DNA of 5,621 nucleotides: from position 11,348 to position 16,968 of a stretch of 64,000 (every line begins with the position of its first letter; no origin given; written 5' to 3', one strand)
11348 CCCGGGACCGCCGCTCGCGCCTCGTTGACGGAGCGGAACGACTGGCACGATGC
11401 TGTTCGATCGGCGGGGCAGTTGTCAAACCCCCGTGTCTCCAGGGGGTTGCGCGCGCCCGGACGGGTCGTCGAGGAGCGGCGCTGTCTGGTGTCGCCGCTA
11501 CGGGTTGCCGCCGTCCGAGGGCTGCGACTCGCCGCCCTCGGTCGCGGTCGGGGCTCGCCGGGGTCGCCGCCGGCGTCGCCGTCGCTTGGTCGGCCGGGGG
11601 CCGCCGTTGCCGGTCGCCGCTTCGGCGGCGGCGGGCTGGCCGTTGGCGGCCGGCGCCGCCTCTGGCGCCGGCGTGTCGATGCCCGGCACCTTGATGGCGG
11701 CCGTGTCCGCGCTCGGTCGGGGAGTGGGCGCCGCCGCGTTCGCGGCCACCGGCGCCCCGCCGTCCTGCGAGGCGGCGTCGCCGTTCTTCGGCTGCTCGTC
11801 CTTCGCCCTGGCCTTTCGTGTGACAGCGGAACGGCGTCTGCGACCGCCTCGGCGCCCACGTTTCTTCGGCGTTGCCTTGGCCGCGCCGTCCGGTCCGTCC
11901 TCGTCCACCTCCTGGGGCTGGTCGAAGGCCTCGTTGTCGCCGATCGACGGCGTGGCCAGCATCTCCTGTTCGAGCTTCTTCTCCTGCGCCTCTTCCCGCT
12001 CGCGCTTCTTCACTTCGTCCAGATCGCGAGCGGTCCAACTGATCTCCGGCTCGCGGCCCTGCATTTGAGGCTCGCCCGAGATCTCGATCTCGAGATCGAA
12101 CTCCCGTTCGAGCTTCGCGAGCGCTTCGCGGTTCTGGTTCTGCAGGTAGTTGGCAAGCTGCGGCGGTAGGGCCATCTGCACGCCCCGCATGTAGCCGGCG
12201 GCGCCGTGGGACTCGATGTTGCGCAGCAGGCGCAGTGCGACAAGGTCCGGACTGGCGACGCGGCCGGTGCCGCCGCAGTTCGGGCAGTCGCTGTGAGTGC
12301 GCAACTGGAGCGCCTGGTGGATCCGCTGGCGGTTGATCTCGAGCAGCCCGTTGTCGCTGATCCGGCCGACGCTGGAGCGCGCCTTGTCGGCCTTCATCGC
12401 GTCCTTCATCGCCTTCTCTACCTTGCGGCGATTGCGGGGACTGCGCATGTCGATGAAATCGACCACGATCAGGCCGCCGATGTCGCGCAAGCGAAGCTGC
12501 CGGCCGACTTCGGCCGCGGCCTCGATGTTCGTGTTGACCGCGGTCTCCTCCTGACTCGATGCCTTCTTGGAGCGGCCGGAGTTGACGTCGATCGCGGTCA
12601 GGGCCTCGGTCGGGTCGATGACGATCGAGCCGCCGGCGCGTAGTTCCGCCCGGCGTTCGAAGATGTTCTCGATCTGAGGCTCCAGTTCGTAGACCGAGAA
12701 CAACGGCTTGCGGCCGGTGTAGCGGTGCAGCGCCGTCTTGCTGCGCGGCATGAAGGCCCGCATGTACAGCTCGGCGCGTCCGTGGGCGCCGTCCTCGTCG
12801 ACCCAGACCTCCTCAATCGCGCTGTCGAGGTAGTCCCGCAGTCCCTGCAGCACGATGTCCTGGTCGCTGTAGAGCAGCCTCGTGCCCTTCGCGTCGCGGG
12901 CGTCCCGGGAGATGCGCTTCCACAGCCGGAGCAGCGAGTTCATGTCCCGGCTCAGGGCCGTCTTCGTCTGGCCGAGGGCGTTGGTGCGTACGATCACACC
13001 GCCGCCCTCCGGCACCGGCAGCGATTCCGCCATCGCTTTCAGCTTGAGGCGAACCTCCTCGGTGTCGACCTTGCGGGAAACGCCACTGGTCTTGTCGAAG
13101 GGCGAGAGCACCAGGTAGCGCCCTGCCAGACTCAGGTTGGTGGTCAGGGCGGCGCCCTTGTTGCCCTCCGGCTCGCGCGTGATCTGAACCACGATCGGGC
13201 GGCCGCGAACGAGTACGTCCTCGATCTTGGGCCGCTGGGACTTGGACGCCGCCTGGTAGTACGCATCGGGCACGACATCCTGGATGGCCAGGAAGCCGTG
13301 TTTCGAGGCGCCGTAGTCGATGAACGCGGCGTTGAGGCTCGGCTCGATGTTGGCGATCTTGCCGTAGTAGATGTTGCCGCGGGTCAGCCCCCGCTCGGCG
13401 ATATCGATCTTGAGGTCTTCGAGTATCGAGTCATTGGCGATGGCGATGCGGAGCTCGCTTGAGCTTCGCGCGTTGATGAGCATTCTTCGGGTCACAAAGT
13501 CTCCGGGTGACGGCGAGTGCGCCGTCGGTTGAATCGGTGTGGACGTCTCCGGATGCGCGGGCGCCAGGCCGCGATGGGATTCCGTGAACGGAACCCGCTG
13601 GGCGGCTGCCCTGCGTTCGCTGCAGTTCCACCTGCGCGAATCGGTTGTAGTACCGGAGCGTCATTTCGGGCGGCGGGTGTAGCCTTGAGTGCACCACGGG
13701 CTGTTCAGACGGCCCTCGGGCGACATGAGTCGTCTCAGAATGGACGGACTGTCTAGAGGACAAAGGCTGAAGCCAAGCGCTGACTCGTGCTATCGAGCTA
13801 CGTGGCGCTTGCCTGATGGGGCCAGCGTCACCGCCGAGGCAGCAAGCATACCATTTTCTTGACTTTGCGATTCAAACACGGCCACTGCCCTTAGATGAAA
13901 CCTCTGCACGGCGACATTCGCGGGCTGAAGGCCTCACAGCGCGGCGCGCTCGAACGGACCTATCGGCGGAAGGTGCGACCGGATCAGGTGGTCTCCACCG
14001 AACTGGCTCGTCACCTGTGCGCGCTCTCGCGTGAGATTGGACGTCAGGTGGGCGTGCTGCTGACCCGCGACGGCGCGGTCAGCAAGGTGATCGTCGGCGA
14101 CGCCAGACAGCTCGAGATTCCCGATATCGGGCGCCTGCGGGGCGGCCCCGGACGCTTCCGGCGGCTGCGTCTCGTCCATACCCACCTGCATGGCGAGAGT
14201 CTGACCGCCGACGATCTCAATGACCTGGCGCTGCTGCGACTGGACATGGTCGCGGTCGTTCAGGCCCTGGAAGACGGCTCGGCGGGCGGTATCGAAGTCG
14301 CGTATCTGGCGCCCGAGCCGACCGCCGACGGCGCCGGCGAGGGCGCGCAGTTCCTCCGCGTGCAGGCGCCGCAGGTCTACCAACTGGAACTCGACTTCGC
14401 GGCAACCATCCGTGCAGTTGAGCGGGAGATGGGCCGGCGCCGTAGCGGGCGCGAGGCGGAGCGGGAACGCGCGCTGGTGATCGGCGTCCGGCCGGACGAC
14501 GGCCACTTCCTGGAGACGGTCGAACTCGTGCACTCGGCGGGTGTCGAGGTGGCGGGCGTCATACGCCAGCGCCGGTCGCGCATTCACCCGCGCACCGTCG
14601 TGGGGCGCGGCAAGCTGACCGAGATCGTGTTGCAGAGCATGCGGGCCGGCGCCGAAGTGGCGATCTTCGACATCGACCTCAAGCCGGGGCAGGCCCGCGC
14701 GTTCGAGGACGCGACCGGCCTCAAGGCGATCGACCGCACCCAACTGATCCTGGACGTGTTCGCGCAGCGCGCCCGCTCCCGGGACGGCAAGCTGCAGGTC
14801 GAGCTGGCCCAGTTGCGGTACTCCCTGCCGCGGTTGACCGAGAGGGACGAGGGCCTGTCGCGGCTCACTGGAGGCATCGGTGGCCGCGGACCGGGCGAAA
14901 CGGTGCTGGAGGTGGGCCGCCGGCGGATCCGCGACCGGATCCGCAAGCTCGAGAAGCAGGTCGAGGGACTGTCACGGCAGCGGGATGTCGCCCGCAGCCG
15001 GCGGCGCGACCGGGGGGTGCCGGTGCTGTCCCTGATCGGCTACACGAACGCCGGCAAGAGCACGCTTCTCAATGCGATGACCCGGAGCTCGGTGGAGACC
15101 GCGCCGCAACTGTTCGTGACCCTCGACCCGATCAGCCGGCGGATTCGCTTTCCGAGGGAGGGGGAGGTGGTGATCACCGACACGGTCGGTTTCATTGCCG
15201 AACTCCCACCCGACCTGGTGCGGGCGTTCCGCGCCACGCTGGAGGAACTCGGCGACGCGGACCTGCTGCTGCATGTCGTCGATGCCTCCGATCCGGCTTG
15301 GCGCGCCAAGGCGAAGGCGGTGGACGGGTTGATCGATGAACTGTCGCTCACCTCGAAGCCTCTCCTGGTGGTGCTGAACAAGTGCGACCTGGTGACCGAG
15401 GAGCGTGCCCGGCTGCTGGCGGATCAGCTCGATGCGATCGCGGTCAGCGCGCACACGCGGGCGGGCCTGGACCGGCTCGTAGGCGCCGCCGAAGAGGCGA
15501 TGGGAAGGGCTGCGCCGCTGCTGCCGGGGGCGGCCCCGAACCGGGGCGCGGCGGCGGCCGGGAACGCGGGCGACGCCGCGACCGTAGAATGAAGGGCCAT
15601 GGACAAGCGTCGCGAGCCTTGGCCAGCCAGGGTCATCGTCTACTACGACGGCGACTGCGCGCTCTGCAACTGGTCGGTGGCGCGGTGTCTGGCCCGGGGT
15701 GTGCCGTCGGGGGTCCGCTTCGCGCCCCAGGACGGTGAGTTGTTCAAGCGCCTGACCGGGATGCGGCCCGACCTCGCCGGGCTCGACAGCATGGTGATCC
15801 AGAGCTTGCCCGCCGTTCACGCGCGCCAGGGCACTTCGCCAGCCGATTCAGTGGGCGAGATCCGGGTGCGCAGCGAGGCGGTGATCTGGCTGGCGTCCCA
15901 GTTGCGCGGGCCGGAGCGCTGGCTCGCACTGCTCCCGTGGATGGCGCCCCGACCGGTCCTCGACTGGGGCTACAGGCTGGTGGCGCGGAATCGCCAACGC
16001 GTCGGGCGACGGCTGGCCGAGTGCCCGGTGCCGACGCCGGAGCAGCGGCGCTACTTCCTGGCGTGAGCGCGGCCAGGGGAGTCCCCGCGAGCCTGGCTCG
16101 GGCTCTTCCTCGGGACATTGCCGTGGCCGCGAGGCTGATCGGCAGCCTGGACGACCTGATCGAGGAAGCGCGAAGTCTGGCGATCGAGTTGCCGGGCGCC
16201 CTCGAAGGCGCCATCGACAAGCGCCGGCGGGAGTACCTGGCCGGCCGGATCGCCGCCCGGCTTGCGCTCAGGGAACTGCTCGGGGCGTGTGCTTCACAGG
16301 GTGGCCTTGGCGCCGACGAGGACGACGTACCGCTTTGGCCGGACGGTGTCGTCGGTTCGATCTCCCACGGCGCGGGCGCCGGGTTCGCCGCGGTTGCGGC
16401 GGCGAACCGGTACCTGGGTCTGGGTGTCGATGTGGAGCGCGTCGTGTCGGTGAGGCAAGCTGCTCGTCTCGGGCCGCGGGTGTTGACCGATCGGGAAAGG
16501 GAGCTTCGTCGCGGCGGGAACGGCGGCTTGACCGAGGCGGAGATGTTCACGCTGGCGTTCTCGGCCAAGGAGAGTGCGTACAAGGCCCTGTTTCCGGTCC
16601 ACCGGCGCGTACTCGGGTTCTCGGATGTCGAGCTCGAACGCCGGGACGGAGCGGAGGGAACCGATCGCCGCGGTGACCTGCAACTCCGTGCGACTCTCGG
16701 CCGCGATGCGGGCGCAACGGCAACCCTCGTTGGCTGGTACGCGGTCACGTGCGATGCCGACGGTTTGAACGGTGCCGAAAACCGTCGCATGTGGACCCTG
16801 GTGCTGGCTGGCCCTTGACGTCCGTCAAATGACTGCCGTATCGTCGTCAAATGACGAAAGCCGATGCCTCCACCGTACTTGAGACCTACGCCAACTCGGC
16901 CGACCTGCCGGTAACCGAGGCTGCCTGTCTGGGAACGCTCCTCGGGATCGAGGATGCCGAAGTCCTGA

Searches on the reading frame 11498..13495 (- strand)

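Call 21: search_protein_families(library=pfam, proteins=[window:11498-13495:-], max_evalue=0.001)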
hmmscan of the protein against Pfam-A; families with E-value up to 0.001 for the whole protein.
window:11498-13495:- (665 aa): 2 families
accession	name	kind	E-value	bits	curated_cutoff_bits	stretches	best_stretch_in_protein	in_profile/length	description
PF10150.14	RNase_E_G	-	4.6e-92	308.7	25.5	1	122-391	1-269/270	Ribonuclease E/G family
PF20833.2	RNase_E_G_Thio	-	5.6e-18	65.3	26.8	1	404-485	2-83/86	RNase E/G, Thioredoxin-like domain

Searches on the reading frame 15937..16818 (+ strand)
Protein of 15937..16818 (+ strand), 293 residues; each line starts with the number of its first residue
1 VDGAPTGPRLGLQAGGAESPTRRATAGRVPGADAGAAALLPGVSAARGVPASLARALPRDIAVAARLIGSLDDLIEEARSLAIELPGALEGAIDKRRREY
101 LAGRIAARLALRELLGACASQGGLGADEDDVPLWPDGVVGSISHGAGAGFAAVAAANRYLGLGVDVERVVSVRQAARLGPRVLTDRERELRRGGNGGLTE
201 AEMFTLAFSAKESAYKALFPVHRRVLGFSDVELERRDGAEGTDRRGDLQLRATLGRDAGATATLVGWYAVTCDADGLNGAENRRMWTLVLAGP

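Call 58: search_protein_families(library=pfam, proteins=[window:15937-16818:+], max_evalue=0.01)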
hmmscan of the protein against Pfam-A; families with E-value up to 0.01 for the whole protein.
window:15937-16818:+ (293 aa): 2 families
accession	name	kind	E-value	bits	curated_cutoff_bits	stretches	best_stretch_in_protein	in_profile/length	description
PF17837.6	4PPT_N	-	1e-18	67.6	27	1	89-154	6-68/68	4'-phosphopantetheinyl transferase N-terminal domain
PF01648.25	ACPS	-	2.9e-12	47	25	1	161-244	1-87/111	4'-phosphopantetheinyl transferase superfamily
